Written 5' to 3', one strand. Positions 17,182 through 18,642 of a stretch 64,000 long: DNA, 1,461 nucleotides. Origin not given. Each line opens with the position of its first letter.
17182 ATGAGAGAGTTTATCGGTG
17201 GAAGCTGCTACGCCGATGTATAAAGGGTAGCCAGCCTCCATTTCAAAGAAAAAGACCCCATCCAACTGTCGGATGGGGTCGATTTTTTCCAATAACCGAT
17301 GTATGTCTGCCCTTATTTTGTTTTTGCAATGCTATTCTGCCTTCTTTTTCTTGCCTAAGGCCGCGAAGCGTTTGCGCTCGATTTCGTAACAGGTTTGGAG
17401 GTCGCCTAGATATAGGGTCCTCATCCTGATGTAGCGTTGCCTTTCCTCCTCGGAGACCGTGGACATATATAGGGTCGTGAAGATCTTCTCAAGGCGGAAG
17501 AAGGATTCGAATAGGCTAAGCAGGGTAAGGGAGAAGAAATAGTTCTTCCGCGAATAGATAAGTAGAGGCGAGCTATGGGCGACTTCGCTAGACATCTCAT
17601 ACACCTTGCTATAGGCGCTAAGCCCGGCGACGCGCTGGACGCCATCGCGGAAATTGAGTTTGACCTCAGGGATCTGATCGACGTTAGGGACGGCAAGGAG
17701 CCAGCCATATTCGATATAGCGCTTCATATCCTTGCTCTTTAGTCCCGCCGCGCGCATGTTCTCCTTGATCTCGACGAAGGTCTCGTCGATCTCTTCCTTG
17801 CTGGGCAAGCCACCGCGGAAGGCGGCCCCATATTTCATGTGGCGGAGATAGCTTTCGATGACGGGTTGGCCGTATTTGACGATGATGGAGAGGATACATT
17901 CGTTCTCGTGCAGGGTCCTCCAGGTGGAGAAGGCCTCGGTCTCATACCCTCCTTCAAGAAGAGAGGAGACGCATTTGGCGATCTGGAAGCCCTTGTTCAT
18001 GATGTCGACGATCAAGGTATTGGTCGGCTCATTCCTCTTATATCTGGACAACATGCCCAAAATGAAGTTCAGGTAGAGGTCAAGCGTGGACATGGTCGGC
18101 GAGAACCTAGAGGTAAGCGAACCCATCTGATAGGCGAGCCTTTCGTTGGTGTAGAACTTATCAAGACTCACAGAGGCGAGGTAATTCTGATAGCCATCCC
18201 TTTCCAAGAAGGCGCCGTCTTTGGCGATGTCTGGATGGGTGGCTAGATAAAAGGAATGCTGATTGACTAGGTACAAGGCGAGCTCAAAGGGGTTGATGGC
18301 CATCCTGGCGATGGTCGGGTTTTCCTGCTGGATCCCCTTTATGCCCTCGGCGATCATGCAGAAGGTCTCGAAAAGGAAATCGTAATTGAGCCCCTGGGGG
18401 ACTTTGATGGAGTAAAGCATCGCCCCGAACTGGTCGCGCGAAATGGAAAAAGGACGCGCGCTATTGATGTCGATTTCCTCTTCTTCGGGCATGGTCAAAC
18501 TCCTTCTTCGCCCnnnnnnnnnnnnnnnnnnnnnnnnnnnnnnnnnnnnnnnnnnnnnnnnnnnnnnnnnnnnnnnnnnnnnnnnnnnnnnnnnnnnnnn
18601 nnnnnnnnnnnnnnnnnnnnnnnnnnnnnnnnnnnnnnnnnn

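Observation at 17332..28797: About 11.5 kb operon fusing a SWIM-protein/SNF2-helicase pair to addB-addA and a trailing unknown gene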

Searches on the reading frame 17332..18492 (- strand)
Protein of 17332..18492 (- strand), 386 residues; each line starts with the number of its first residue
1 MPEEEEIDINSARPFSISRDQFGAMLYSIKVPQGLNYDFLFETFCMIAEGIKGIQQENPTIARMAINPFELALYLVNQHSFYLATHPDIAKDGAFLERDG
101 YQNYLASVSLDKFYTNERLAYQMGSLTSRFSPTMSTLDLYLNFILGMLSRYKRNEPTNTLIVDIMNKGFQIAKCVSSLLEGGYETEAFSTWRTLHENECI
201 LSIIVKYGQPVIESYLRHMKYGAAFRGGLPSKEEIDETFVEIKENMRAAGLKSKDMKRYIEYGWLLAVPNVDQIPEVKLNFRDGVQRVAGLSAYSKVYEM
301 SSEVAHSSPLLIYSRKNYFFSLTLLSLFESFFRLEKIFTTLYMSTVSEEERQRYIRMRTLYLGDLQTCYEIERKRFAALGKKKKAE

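Call 3: search_protein_families(library=pfam, proteins=[window:17332-18492:-], max_evalue=0.01)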
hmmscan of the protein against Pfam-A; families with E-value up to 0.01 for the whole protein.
window:17332-18492:- (386 aa): 1 family
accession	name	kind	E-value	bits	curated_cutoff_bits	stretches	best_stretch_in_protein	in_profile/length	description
PF18928.5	DUF5677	-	8.6e-11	42.6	27.1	1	164-312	7-155/166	Family of unknown function (DUF5677)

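Call 4: search_protein_families(library=ncbifam, proteins=[window:17332-18492:-], max_evalue=0.01)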
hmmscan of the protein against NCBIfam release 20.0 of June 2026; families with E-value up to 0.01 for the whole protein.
window:17332-18492:- (386 aa): 0 families

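Call 27: search_protein_families(library=padloc, proteins=[window:17332-18492:-], max_evalue=0.01)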
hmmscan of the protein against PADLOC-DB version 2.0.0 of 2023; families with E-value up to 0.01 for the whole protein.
window:17332-18492:- (386 aa): 0 families

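Call 40: find_homologous_proteins(query=window:17332-18492:-, max_evalue=0.001)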
Query window:17332-18492:- (386 aa): 1986 proteins with E <= 0.001 among 5917 candidates; the best 120 are listed.
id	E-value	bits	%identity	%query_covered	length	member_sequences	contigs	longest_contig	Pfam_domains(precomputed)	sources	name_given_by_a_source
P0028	3.0e-255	864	100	100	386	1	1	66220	PF18928.6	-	-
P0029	3.3e-213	726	83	99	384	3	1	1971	PF18928.6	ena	-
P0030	9.4e-213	724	83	99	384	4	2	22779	PF18928.6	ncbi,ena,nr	ncbi:MAG: hypothetical protein II467_02715 [Bacilli bacterium]|nr:hypothetical protein [Bacilli bact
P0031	3.7e-181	620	70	100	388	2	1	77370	PF18928.6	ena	-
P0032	3.4e-176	604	72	95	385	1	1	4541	PF18928.6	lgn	-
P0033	2.6e-175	601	72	95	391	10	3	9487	PF18928.6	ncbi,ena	-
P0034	2.2e-174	598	68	99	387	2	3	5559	PF18928.6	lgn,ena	-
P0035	5.6e-172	590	70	95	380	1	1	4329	PF18928.6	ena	-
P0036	3.9e-169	581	69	94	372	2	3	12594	PF18928.6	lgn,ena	-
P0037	3.4e-165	568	68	93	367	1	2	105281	PF18928.6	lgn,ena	-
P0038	5.0e-163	560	67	95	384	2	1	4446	PF18928.6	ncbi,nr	ncbi:MAG: DUF5677 domain-containing protein [Bacilli bacterium]|nr:DUF5677 domain-containing protein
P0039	3.8e-162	558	67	94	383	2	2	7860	PF18928.6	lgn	-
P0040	5.3e-161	554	63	99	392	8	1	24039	PF18928.6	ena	-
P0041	1.0e-160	553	66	96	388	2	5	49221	PF18928.6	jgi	jgi:hypothetical protein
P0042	3.4e-160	551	67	95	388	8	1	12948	PF18928.6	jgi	-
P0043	8.0e-160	550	65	94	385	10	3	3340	PF18928.6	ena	-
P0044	2.0e-159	549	68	94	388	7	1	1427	PF18928.6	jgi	jgi:hypothetical protein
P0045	3.0e-158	545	65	95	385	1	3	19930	PF18928.6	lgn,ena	-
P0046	3.1e-157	541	66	95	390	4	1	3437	PF18928.6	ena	-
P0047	5.2e-157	541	64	96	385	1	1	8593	PF18928.6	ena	-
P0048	3.5e-156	538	64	95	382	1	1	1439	PF18928.6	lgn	-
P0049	4.6e-156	538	64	95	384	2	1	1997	PF18928.6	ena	-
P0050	8.3e-156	537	66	95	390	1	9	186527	PF18928.6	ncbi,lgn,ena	-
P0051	8.7e-156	537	64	95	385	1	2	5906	PF18928.6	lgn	-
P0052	5.7e-155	534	65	95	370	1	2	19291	PF18928.6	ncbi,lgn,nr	ncbi:MAG: DUF5677 domain-containing protein [Bacilli bacterium]|nr:DUF5677 domain-containing protein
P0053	1.0e-154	533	64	96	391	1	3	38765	PF18928.6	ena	-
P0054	1.1e-154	533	64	97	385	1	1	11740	PF18928.6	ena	-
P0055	4.5e-154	531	64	97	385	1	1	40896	PF18928.6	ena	-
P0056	5.6e-154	531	65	94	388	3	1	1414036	PF18928.6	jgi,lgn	-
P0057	6.1e-154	531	68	93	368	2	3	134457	PF18928.6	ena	-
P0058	6.7e-154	530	63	96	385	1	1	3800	PF18928.6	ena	-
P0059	1.3e-153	529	64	93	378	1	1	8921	PF18928.6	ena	-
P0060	2.2e-153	529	63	96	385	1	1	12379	PF18928.6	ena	-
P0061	2.4e-153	529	63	96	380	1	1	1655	PF18928.6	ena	-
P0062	3.4e-153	528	63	96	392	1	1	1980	PF18928.6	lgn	-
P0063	4.1e-153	528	64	95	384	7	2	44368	PF18928.6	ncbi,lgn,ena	-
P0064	4.3e-153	528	64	95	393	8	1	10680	PF18928.6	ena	-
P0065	5.3e-153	527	63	95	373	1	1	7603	PF18928.6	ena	-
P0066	5.5e-153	527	64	93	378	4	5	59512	PF18928.6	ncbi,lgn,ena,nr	ncbi:MAG: hypothetical protein J6A47_09275 [Bacilli bacterium]|nr:hypothetical protein [Bacilli bact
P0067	5.6e-153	527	64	94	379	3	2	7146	PF18928.6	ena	-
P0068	6.8e-153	527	65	95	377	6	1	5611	PF18928.6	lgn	-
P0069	7.5e-153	527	64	94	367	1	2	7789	PF18928.6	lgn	-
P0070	8.2e-153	527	63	95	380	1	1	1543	PF18928.6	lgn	-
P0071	9.5e-153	527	63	94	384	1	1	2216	PF18928.6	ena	-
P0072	1.2e-152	526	64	95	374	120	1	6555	PF18928.6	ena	-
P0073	1.2e-152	526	62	96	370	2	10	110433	PF18928.6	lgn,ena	-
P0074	1.3e-152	526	64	93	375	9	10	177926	PF18928.6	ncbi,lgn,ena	-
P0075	1.3e-152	526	61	95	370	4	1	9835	PF18928.6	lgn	-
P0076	1.8e-152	526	65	95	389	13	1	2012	PF18928.6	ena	-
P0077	2.5e-152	525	65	95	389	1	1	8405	PF18928.6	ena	-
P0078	4.2e-152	525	64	94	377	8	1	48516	PF18928.6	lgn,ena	-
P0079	4.5e-152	524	64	94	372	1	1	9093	PF18928.6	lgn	-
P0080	5.0e-152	524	62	95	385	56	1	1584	PF18928.6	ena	-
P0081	5.6e-152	524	63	95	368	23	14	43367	PF18928.6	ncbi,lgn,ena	-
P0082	6.8e-152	524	64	93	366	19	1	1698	PF18928.6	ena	-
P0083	9.5e-152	523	63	95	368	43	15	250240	PF18928.6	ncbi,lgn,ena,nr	ncbi:MAG: DUF5677 domain-containing protein [Candidatus Enteromonas sp.]|nr:DUF5677 domain-containin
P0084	9.6e-152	523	63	95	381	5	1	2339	PF18928.6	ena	-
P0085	1.1e-151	523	64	95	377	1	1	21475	PF18928.6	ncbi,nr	ncbi:MAG: hypothetical protein IJ787_01800 [Bacilli bacterium]|nr:hypothetical protein [Bacilli bact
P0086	1.2e-151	523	63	94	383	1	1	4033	PF18928.6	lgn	-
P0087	1.3e-151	523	63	95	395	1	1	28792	PF18928.6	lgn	-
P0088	1.8e-151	522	64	94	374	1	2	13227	PF18928.6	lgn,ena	-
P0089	2.1e-151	522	63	95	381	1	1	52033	PF18928.6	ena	-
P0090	2.1e-151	522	63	95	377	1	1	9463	PF18928.6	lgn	-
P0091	2.5e-151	522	63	95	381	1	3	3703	PF18928.6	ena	-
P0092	3.9e-151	521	63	95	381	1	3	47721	PF18928.6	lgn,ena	-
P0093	6.3e-151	521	62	96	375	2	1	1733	PF18928.6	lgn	-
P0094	6.4e-151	521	62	95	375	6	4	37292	PF18928.6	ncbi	-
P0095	6.5e-151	521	64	95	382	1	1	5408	PF18928.6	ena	-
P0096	7.6e-151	520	63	95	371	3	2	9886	PF18928.6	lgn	-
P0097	7.6e-151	520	63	95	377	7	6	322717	PF18928.6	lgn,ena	-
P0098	8.0e-151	520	63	94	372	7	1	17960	PF18928.6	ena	-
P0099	1.7e-150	519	63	95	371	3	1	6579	PF18928.6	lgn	-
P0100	2.7e-150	519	62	95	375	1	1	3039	PF18928.6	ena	-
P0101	4.4e-150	518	61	95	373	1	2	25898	PF18928.6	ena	-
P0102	5.4e-150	518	62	93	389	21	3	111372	PF18928.6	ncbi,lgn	-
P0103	6.3e-150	517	62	93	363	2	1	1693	PF18928.6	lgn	-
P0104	8.5e-150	517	61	97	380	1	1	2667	PF18928.6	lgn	-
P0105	8.8e-150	517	64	94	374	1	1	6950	PF18928.6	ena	-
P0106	8.8e-150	517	63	93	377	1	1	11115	PF18928.6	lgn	-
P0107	1.9e-149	516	63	94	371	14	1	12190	PF18928.6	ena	-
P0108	2.1e-149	516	63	94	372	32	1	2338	PF18928.6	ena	-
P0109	2.2e-149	516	60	95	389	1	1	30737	PF18928.6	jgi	-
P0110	3.0e-149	515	63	95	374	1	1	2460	PF18928.6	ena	-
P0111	3.4e-149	515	61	95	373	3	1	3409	PF18928.6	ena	-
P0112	3.4e-149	515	64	94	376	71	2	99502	PF18928.6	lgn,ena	-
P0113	4.0e-149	515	62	95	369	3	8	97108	PF18928.6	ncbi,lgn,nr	ncbi:MAG: DUF5677 domain-containing protein [Bacilli bacterium]|nr:DUF5677 domain-containing protein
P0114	4.2e-149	515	61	95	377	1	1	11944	PF18928.6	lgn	-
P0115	4.7e-149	514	60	96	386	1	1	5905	PF18928.6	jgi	jgi:hypothetical protein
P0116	5.3e-149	514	62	95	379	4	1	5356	PF18928.6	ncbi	-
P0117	6.6e-149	514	61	96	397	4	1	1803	PF18928.6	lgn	-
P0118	9.1e-149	514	62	94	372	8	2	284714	PF18928.6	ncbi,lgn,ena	-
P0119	9.2e-149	514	62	94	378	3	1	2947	PF18928.6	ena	-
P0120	3.4e-148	512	60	95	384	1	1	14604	PF18928.6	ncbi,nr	ncbi:MAG TPA: hypothetical protein DEF61_00875 [Firmicutes bacterium]|nr:hypothetical protein [Bacil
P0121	3.9e-148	511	61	95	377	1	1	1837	PF18928.6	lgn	-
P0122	4.5e-148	511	63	94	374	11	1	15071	PF18928.6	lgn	-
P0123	4.8e-148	511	63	95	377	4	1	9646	PF18928.6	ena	-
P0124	5.3e-148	511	62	94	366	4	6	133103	PF18928.6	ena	-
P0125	7.3e-148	511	61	95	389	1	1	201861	PF18928.6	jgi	-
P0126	1.1e-147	510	61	92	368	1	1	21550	PF18928.6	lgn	-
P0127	1.2e-147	510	63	95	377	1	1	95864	PF18928.6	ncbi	-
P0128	1.3e-147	510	62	95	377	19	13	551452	PF18928.6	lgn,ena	-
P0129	1.4e-147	510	68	86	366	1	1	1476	PF18928.6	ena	-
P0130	1.7e-147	509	60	95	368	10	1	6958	PF18928.6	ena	-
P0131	1.8e-147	509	60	96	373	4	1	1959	PF18928.6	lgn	-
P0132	2.3e-147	509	62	95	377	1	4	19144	PF18928.6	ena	-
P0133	3.3e-147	508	63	93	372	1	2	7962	PF18928.6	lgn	-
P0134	3.8e-147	508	62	95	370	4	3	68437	PF18928.6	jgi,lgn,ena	-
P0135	5.4e-147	508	61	94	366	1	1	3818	PF18928.6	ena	-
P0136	5.6e-147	508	64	93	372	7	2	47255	PF18928.6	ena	-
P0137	9.9e-147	507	61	95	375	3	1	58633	PF18928.6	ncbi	-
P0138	1.4e-146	506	60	96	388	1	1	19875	PF18928.6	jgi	jgi:hypothetical protein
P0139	3.0e-146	505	63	93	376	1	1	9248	PF18928.6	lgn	-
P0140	4.1e-146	505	59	95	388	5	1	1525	PF18928.6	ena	-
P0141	4.6e-146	505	60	95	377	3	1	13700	PF18928.6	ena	-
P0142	5.2e-146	504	60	95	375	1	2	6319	PF18928.6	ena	-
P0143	7.3e-146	504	59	95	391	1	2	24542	PF18928.6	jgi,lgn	jgi:hypothetical protein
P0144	9.9e-146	504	62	95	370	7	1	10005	PF18928.6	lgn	-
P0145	1.0e-145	504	61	95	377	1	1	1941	PF18928.6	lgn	-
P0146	1.1e-145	503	60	95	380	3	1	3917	PF18928.6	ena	-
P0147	1.6e-145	503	62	95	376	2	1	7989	PF18928.6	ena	-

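Call 49: search_solved_structures(query=A2, max_evalue=10)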
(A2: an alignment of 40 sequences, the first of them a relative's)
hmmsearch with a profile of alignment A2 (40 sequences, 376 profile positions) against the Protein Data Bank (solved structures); distinct sequences matched with E-value up to 10: 6.
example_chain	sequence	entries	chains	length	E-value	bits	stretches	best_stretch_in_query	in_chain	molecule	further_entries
9ojz_J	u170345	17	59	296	0.015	17.5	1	276-313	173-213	Alpha-soluble NSF attachment protein | Alpha-soluble NSF attachment protein isoform X2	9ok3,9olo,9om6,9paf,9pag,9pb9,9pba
3j96_G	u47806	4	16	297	0.015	17.5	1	276-313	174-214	Alpha-soluble NSF attachment protein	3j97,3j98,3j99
6mdm_K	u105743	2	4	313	0.016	17.4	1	276-313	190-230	Alpha-soluble NSF attachment protein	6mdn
6ip1_E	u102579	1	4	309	0.019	17.2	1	276-313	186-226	Alpha-soluble NSF attachment protein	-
9pcx_I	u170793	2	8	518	0.032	16.4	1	276-313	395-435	Synaptosomal-associated protein 25,Synaptosomal-associated protein 25, Alpha-soluble NSF a | Synaptosomal-associated protein 25,Synaptosomal-associated protein 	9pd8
9sw6_J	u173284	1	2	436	1.8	10.6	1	189-231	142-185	formylmethanofuran dehydrogenase subunit B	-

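Call 52: find_related_loci(query=A2, collection=metagenome_contigs, flank=10000)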
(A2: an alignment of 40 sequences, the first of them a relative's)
Query A2 (386 aa) in metagenome_contigs; peptide patterns used: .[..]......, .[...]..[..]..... (x = any residue, [..] = any of these).
509 stretches matched a pattern; 227 encode a relative of the query (tblastn E <= 1e-3); the best 80 are kept; 80 distinct loci.
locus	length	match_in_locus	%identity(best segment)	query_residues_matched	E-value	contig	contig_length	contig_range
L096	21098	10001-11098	68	19-383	1e-169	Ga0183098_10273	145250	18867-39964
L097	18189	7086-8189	67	19-384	4e-168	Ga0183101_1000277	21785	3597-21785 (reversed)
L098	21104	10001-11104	67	19-384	4e-168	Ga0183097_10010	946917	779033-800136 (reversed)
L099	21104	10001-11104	67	19-384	4e-168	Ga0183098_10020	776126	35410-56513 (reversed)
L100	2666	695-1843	62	9-383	2e-176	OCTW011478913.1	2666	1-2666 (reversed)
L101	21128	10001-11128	63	13-386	9e-163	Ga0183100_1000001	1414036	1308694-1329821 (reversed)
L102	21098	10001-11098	65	18-384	1e-161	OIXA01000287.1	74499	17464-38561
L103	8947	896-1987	64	17-381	3e-161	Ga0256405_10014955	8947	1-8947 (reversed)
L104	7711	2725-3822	65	18-384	4e-161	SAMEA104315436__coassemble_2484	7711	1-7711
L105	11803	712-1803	63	17-381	8e-161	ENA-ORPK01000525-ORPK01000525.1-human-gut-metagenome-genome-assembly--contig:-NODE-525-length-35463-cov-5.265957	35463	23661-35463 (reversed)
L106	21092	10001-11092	65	19-384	1e-160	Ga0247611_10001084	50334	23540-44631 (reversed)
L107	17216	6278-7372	64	14-379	4e-160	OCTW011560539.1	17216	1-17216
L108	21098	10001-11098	65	18-384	8e-161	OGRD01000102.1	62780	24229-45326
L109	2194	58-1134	64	18-377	4e-171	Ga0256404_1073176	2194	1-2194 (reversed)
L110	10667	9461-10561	61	19-386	2e-155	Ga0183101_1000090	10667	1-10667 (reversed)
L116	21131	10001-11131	57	9-386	8e-150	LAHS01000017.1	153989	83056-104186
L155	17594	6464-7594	51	9-386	7e-129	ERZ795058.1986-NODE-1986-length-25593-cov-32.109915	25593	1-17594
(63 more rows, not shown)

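Call 53: predict_structure(alignment_id=A2)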
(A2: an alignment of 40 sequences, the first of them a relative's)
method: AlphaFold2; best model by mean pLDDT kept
length: 386 residues; sequences in the alignment: 40
mean_pLDDT: 86.8   pTM: 0.82
mean pLDDT of the five models: 86.8, 85.1, 85.0, 83.9, 82.4
residues with pLDDT >= 90: 207; 70-90: 139; 50-70: 30; < 50: 10
segments of 3 or more residues with pLDDT < 50: 6-8, 10-12
pLDDT, mean of each block of 10 residues (from residue 1): 49 69 92 92 91 80 80 91 85 86 90 72 59 85 90 87 96 92 88 97 97 97 95 97 96 95 97 92 95 91 74 74 95 95 91 86 88 88 60
secondary structure, 60 per line:
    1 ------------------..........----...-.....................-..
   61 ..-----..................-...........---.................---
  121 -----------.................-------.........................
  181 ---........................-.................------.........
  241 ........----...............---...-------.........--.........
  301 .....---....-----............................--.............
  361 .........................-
elements in order: H19-28 H37-57 H59-62 H68-85 H87-97 H101-117 H132-148 H156-180 H184-207 H209-225 H232-248 H253-267 H281-289 H292-305 H309-312 H318-345 H348-385

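Call 56: fold_search(model_id=the predicted structure, library=pdb)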
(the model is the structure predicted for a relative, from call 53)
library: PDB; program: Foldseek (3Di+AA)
matches with E <= 10: 186; with E <= 0.001: 0
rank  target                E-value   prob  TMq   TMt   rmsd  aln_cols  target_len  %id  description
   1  8ugc_A                7.0e-01  0.20  0.19  0.19  20.7       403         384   11  FD15: Flat repeat helix-turn-helix-turn protein (released 2023-12-27)
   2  8ct1_A                8.2e-01  0.06  0.11  0.07  29.9       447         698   11  CryoEM structure of human S-OPA1 assembled on lipid membrane in membrane-adjacent state (released 2023-08-30)
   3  5jdo_A                8.9e-01  0.10  0.11  0.16  29.9       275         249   10  T. congolense haptoglobin-haemoglobin receptor in complex with haemoglobin (released 2016-04-27)
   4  5cwp                  9.7e-01  0.08  0.10  0.14  19.4       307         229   12  Crystal structure of de novo designed helical repeat protein DHR79 (released 2015-12-16)
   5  8j07_k9               1.0e+00  0.07  0.12  0.01  48.8       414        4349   13  96nm repeat of human respiratory doublet microtubule and associated axonemal complexes (released 2023-07-26)
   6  8f7n                  1.3e+00  0.11  0.15  0.15  32.4       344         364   11  Crystal structure of chemoreceptor McpZ ligand sensing domain (released 2023-07-05)
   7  4e40                  1.4e+00  0.07  0.09  0.14  28.4       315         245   11  The haptoglobin-hemoglobin receptor of Trypanosoma congolense (released 2013-01-16)
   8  2ch7_A                1.5e+00  0.03  0.08  0.10  52.0       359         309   14  Crystal structure of the cytoplasmic domain of a bacterial chemoreceptor from Thermotoga maritima (released 2006-04-18)
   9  3zdq                  1.6e+00  0.04  0.10  0.07  23.6       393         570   12  STRUCTURE OF THE HUMAN MITOCHONDRIAL ABC TRANSPORTER, ABCB10 (NUCLEOTIDE-FREE FORM) (released 2013-01-23)
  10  6ek4_D                1.7e+00  0.04  0.10  0.11  29.9       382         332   12  PaxB from Photorhabdus luminescens (released 2018-05-16)
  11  5es2_B                2.0e+00  0.08  0.19  0.19  16.9       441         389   11  The crystal structure of a functionally uncharacterized protein LPG0634 from Legionella pneumophila subsp. pneumophila (released 2015-12-16)
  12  9opy_A                2.1e+00  0.12  0.17  0.11  19.9       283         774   11  Structure of the sweet receptor in the apo state (released 2025-09-03)
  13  8sb8                  2.1e+00  0.04  0.11  0.06  23.2       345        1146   13  CryoEM structure of P-Glycoprotein in collapsed closed state with vanadate (released 2025-04-23)
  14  2v0o_B                2.1e+00  0.04  0.08  0.11  32.7       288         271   10  FCHO2 F-BAR domain (released 2007-06-26)
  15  5ogk_B                2.3e+00  0.07  0.15  0.18  25.7       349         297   10  Crystal structure of a nucleotide sugar transporter with bound nucleotide sugar. (released 2017-11-22)
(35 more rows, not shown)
